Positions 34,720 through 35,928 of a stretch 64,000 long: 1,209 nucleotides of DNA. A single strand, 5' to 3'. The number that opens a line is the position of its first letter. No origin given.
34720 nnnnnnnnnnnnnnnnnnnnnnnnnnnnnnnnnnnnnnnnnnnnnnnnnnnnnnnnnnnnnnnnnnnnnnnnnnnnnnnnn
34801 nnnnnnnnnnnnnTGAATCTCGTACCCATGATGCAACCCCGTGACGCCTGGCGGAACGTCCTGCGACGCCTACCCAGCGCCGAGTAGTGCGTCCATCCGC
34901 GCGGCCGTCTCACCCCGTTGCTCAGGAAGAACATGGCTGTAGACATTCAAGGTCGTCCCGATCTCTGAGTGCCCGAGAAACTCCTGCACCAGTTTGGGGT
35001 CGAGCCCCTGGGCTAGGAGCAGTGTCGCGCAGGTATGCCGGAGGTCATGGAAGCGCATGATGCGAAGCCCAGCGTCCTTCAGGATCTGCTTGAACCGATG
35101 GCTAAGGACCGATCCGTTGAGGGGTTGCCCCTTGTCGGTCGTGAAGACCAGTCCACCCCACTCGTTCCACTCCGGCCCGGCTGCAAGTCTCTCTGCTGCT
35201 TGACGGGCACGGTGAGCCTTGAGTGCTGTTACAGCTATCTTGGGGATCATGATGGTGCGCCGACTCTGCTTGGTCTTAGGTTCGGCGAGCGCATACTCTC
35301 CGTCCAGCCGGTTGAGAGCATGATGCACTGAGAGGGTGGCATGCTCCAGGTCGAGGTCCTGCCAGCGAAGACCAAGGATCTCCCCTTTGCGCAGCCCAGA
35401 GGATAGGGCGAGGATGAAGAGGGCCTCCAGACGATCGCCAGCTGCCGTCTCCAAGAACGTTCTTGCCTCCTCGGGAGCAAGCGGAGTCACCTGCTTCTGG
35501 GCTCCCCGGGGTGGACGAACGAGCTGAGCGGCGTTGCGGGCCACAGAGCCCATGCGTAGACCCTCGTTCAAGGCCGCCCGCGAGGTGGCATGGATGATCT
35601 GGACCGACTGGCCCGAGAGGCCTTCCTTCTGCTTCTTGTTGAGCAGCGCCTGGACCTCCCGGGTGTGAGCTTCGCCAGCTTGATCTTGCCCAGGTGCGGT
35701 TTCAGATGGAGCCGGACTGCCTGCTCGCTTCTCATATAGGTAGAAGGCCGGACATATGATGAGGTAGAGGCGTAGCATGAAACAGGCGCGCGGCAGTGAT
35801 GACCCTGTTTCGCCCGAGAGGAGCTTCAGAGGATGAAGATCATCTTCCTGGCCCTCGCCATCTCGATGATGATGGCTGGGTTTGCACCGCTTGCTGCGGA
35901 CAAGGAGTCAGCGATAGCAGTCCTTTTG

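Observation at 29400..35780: Lower-GC genomic island: IS21, an IS3 remnant, and a 5'-truncated integrase fused to the regulon motif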

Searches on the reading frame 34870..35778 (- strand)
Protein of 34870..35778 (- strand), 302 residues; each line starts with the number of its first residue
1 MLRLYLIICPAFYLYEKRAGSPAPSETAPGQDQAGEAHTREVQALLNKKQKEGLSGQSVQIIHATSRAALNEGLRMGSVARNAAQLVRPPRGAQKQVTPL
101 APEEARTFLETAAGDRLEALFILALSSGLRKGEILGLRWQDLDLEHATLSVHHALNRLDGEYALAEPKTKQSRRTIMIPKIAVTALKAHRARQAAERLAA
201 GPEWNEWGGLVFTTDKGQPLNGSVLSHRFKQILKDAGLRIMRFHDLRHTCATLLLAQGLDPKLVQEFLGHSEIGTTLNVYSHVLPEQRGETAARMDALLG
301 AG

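Call 8: search_protein_families(library=pfam, proteins=[window:34870-35778:-], max_evalue=0.01)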
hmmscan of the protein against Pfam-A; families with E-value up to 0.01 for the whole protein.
window:34870-35778:- (302 aa): 1 family
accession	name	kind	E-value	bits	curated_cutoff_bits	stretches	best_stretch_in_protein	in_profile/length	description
PF00589.27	Phage_integrase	-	1.4e-30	106.8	27.1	1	103-285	6-170/172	Phage integrase family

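Call 13: find_homologous_proteins(query=window:34870-35778:-)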
Query window:34870-35778:- (302 aa): 5844 proteins with E <= 0.001 among 8000 candidates; the best 120 are listed.
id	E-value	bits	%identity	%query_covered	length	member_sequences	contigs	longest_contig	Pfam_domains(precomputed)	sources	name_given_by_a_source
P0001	1.3e-194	663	100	100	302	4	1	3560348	PF00589.28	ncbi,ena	-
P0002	1.0e-113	397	68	87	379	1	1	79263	PF14659.13,PF00589.28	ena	-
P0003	8.9e-103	362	65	87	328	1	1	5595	PF14659.13,PF22022.3,PF00589.28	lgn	-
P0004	1.3e-99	351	65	86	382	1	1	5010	PF14659.13,PF22022.3,PF00589.28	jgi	jgi:integrase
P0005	1.1e-96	341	61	86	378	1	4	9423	PF14659.13,PF00589.28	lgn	-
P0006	5.6e-95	336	58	89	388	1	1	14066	PF14659.13,PF00589.28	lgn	-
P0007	2.5e-94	334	61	86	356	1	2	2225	PF14659.13,PF00589.28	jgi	-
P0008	7.2e-94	332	62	86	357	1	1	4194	PF14659.13,PF00589.28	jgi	jgi:integrase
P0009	1.5e-91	325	63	84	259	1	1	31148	PF00589.28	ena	-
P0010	8.2e-91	322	61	86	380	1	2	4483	PF14659.13,PF00589.28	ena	-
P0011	4.9e-87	310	59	84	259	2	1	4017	PF00589.28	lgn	-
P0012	2.7e-84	301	57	85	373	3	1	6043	PF14659.13,PF00589.28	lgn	-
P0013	3.5e-83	297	53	90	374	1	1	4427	PF14659.13,PF26003.1,PF00589.28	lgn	-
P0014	3.5e-82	294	54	87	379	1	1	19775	PF14659.13,PF00589.28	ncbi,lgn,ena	-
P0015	2.4e-81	291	52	90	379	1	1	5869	PF14659.13,PF00589.28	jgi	jgi:integrase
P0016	1.1e-80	289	55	86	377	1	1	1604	PF14659.13,PF00589.28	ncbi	-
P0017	1.5e-80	289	54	87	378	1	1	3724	PF14659.13,PF00589.28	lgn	-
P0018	1.5e-80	289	54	85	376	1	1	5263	PF14659.13,PF00589.28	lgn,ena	-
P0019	2.1e-80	288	55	86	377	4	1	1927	PF14659.13,PF00589.28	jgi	-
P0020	2.7e-80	288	56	86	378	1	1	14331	PF14659.13,PF00589.28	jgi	jgi:integrase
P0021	3.5e-80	287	55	86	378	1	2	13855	PF14659.13,PF00589.28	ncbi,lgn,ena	-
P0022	4.1e-80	287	52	89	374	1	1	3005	PF14659.13,PF00589.28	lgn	-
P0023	4.6e-80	287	56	85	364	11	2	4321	PF14659.13,PF00589.28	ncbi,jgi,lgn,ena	-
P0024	5.5e-80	287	55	85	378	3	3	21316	PF14659.13,PF00589.28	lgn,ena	-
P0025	6.1e-80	287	53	86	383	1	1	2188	PF14659.13,PF00589.28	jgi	jgi:integrase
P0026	6.1e-80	287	54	86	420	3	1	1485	PF14659.13,PF00589.28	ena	-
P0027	7.1e-80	286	53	86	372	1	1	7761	PF14659.13,PF00589.28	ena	-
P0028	7.1e-80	286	54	85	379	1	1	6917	PF14659.13,PF00589.28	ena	-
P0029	1.2e-79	286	53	86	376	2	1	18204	PF14659.13,PF00589.28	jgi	jgi:integrase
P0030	1.7e-79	285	52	85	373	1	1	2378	PF14659.13,PF00589.28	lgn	-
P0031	1.7e-79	285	54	81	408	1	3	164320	PF14659.13,PF00589.28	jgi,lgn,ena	-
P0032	3.0e-79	284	55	85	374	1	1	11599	PF14659.13,PF00589.28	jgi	jgi:integrase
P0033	3.4e-79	284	54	86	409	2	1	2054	PF14659.13,PF00589.28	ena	-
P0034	3.6e-79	284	53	85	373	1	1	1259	PF14659.13,PF00589.28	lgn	-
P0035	3.8e-79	284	53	86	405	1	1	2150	PF14659.13,PF00589.28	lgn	-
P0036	4.1e-79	284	54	86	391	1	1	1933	PF14659.13,PF00589.28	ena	-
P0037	6.0e-79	283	55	85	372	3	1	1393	PF14659.13,PF00589.28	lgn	-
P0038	1.0e-78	283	54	87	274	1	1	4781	PF00589.28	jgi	jgi:integrase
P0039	1.1e-78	282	50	92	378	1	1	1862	PF14659.13,PF00589.28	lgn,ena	-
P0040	1.4e-78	282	53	86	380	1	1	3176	PF14659.13,PF00589.28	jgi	jgi:integrase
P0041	1.6e-78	282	48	95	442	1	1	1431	PF14659.13,PF00589.28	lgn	-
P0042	1.7e-78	282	53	86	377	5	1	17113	PF14659.13,PF00589.28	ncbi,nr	ncbi:MAG TPA: site-specific integrase [Chloroflexi bacterium]|nr:site-specific integrase [Chloroflex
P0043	1.7e-78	282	51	87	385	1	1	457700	PF14659.13,PF00589.28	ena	-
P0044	3.1e-78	281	55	82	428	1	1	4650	PF14659.13,PF00589.28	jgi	jgi:integrase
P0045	3.2e-78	281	53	86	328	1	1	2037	PF14659.13,PF00589.28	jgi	jgi:integrase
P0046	3.2e-78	281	51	90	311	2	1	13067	PF14659.13,PF00589.28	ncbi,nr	ncbi:MAG: site-specific integrase, partial [Chloroflexi bacterium]|nr:site-specific integrase [Chlor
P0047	3.7e-78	281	51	90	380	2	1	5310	PF14659.13,PF00589.28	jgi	jgi:integrase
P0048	3.8e-78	281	53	85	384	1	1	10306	PF14659.13,PF00589.28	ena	-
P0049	4.1e-78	281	53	86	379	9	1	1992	PF14659.13,PF00589.28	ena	-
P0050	6.8e-78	280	52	89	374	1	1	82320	PF14659.13,PF00589.28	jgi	jgi:integrase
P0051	7.0e-78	280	53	86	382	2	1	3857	PF14659.13,PF22022.3,PF00589.28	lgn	-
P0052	8.9e-78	279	54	86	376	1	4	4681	PF14659.13,PF00589.28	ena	-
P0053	1.1e-77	279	53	86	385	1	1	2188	PF14659.13,PF22022.3,PF00589.28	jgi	jgi:integrase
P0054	1.2e-77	279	52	86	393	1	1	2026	PF14659.13,PF00589.28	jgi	jgi:integrase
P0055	1.5e-77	279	52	85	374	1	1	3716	PF14659.13,PF00589.28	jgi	-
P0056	1.6e-77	279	54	86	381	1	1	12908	PF14659.13,PF00589.28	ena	-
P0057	1.8e-77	278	53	86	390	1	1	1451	PF14659.13,PF22022.3,PF00589.28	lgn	-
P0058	1.8e-77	278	53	85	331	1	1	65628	PF00589.28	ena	-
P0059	2.0e-77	278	52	86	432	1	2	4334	PF14659.13,PF00589.28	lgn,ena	-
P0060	2.2e-77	278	53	86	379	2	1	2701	PF14659.13,PF00589.28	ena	-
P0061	2.3e-77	278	53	86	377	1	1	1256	PF14659.13,PF00589.28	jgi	jgi:integrase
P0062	2.5e-77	278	52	85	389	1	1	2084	PF14659.13,PF00589.28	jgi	jgi:integrase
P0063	4.0e-77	277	53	86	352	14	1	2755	PF14659.13,PF00589.28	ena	-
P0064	4.3e-77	277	52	85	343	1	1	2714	PF14659.13,PF00589.28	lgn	-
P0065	5.2e-77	277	52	86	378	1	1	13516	PF14659.13,PF00589.28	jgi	jgi:integrase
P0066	6.4e-77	277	50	90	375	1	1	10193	PF14659.13,PF00589.28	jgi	-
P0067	8.2e-77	276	54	86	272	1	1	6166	PF00589.28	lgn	-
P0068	9.2e-77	276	51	90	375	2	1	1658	PF14659.13,PF00589.28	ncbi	-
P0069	1.1e-76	276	52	86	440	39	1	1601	PF14659.13,PF00589.28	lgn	-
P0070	1.2e-76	276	54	86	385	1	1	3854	PF14659.13,PF00589.28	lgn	-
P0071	1.3e-76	276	51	86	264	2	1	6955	PF00589.28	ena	-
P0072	1.4e-76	276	52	86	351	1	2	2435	PF14659.13,PF00589.28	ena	-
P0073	1.5e-76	276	51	86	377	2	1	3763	PF14659.13,PF00589.28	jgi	jgi:integrase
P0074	1.8e-76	275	52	86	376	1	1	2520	PF14659.13,PF00589.28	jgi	jgi:integrase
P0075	1.9e-76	275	53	86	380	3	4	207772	PF14659.13,PF00589.28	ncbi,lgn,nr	ncbi:MAG: site-specific integrase [Caldilineae bacterium]|nr:site-specific integrase [Caldilineae ba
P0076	2.3e-76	275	50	86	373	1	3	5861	PF14659.13,PF00589.28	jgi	jgi:integrase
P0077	3.3e-76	274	54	85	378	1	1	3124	PF14659.13,PF00589.28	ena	-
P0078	3.9e-76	274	51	85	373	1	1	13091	PF14659.13,PF00589.28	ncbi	-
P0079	4.2e-76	274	53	85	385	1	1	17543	PF14659.13,PF00589.28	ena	-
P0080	4.4e-76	274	53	86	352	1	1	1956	PF14659.13,PF00589.28,PF02899.24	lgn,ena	-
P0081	4.9e-76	274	51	89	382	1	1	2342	PF14659.13,PF00589.28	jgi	jgi:integrase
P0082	5.3e-76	274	52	85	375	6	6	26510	PF14659.13,PF00589.28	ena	-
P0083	6.7e-76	273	51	86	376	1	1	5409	PF14659.13,PF00589.28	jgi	jgi:integrase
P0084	6.9e-76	273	51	86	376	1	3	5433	PF14659.13,PF00589.28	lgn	-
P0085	7.7e-76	273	53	86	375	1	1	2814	PF14659.13,PF00589.28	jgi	-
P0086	1.1e-75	273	52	85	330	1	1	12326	PF14659.13,PF00589.28,PF02899.24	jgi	jgi:integrase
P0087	1.2e-75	273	50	91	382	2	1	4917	PF14659.13,PF00589.28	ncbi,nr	ncbi:MAG: site-specific integrase [Chloroflexota bacterium]|nr:site-specific integrase [Chloroflexot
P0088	1.2e-75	272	51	85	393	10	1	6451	PF14659.13,PF00589.28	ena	-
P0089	1.5e-75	272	52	90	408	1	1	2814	PF14659.13,PF00589.28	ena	-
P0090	1.6e-75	272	52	86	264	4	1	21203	PF00589.28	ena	-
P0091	1.7e-75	272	53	86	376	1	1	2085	PF14659.13,PF00589.28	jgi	jgi:integrase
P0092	1.8e-75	272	53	86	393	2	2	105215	PF14659.13,PF00589.28,PF02899.24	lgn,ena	-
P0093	1.8e-75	272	53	86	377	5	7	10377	PF14659.13,PF22022.3,PF00589.28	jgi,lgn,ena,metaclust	metaclust:\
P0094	2.0e-75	272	49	86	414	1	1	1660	PF14659.13,PF00589.28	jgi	jgi:integrase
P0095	2.0e-75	272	52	86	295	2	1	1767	PF14659.13,PF00589.28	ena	-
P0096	2.6e-75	271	51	85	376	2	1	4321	PF14659.13,PF00589.28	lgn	-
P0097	3.1e-75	271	51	87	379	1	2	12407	PF14659.13,PF00589.28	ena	-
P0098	3.7e-75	271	52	86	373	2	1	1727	PF14659.13,PF00589.28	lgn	-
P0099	4.0e-75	271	50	90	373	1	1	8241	PF14659.13,PF00589.28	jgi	jgi:integrase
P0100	4.1e-75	271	52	86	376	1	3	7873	PF14659.13,PF00589.28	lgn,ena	-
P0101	4.4e-75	271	54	86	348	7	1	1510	PF14659.13,PF00589.28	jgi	jgi:integrase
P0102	4.6e-75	271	52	85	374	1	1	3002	PF14659.13,PF00589.28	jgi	-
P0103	4.6e-75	271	51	86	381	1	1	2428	PF14659.13,PF00589.28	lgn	-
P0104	4.7e-75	271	50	94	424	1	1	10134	PF14659.13,PF00589.28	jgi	jgi:integrase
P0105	6.0e-75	270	51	86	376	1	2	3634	PF14659.13,PF00589.28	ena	-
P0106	6.5e-75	270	51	85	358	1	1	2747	PF14659.13,PF00589.28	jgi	-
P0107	6.9e-75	270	54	81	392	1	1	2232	PF14659.13,PF00589.28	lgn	-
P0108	7.6e-75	270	50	86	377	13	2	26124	PF14659.13,PF00589.28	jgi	jgi:integrase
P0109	7.6e-75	270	51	85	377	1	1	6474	PF14659.13,PF00589.28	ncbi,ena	-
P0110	8.7e-75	270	52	85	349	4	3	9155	PF14659.13,PF00589.28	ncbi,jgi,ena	-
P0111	9.4e-75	270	53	86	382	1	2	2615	PF14659.13,PF00589.28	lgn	-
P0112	1.1e-74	269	51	86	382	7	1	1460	PF14659.13,PF00589.28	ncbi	-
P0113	1.5e-74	269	52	85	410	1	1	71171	PF14659.13,PF00589.28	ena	-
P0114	1.7e-74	269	51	86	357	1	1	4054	PF14659.13,PF00589.28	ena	-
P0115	1.8e-74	269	51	85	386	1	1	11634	PF14659.13,PF00589.28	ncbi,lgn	-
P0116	1.9e-74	269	50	86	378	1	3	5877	PF14659.13,PF22022.3,PF00589.28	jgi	jgi:integrase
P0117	1.9e-74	269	51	86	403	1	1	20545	PF14659.13,PF00589.28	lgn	-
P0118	2.0e-74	268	49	86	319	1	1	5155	PF14659.13,PF00589.28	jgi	-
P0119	2.4e-74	268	52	86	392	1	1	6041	PF14659.13,PF00589.28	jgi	jgi:integrase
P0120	2.9e-74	268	50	86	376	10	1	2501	PF14659.13,PF00589.28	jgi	-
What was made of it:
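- The source is a single 3.56 Mb contig (call 13). The same ORF is recorded from both NCBI and ENA (call 13).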

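Call 17: find_encoding_contigs(protein=P0001, flank=10000, max_places=4)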
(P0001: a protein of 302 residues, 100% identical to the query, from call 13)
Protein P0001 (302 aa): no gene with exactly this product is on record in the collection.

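Call 27: find_encoding_contigs(protein=P0121, flank=10000, max_places=4)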
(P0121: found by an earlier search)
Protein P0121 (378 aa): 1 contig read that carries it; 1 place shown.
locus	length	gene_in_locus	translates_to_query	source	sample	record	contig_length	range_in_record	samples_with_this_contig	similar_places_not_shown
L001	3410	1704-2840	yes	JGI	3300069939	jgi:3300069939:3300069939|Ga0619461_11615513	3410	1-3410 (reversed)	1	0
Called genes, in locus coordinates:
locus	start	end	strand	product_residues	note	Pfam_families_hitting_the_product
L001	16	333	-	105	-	PF12728:HTH_17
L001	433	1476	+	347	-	-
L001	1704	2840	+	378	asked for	PF14659:Phage_int_SAM_3, PF22022:Phage_int_M (weak), PF00589:Phage_integrase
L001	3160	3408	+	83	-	?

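Call 30: find_encoding_contigs(protein=P0125, flank=10000, max_places=4)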
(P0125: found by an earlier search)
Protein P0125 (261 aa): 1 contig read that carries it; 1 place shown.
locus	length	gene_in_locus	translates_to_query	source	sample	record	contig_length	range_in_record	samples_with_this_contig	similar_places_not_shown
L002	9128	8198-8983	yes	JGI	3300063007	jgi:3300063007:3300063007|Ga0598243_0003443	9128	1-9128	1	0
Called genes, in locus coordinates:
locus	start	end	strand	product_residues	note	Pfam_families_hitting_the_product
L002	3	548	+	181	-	PF00072:Response_reg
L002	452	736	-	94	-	PF13396:PLDc_N (weak)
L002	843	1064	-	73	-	-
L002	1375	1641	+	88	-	-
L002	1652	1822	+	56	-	-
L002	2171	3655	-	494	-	PF13433:Peripla_BP_5 (faint), PF13458:Peripla_BP_6, PF13407:Peripla_BP_4 (faint), PF01094:ANF_receptor (faint)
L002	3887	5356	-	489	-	PF00149:Metallophos, PF02872:5_nucleotid_C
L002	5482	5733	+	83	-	-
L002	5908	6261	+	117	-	-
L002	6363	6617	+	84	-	PF02604:PhdYeFM_antitox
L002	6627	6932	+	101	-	PF05016:ParE_toxin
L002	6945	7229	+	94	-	-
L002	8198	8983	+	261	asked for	-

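Call 31: find_encoding_contigs(protein=P0123, flank=10000, max_places=4)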
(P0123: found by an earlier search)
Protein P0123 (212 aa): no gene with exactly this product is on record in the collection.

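Call 42: find_encoding_contigs(protein=P0127, flank=10000, max_places=4)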
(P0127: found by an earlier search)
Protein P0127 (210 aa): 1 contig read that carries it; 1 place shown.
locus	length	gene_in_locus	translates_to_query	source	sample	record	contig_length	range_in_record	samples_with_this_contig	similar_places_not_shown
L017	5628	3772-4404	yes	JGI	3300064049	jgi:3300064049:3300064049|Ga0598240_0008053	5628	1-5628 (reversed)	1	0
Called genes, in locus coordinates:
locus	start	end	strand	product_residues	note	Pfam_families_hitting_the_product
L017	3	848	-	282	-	?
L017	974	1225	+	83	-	-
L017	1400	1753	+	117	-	-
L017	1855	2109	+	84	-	PF02604:PhdYeFM_antitox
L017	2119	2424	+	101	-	PF05016:ParE_toxin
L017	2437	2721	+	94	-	-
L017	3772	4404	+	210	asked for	-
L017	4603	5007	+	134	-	-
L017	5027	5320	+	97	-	-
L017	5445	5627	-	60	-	?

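Call 43: find_encoding_contigs(protein=P0126, flank=10000, max_places=4)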
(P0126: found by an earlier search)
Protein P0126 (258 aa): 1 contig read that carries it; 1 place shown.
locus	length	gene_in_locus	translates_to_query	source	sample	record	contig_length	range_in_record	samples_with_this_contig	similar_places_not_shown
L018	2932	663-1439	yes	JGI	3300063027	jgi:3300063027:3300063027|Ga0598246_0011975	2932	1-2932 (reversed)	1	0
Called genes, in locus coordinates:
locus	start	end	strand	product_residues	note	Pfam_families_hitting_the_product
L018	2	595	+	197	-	?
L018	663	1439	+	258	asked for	-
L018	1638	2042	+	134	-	-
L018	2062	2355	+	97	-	-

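Call 50: search_protein_families(library=pfam, proteins=[L017:5027-5320:+, L001:433-1476:+, L001:16-333:-], max_evalue=0.01)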
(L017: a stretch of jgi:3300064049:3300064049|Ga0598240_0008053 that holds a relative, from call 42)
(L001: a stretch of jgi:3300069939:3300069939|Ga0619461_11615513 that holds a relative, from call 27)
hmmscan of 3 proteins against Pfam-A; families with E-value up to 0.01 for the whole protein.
L017:5027-5320:+ (97 aa): 0 families

L001:433-1476:+ (347 aa): 0 families

L001:16-333:- (105 aa): 1 family
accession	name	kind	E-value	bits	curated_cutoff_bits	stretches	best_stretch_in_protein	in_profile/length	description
PF12728.13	HTH_17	-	1.6e-09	38.3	27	1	50-97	1-48/51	Helix-turn-helix domain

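Call 51: find_related_loci(query=P0121, collection=viral_contigs, flank=10000)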
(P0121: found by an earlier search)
Query P0121 (378 aa) in viral_contigs; peptide patterns used: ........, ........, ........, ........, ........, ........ (x = any residue, [..] = any of these).
23 stretches matched a pattern; 1 encode a relative of the query (tblastn E <= 1e-3); 1 distinct loci.
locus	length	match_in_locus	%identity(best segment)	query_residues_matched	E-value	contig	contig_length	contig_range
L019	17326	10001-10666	23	101-352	4e-5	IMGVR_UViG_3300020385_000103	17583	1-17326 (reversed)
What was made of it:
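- Tried and rejected: A viral-contig scan with the full-length integrase gave only one 23% match (call 51).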
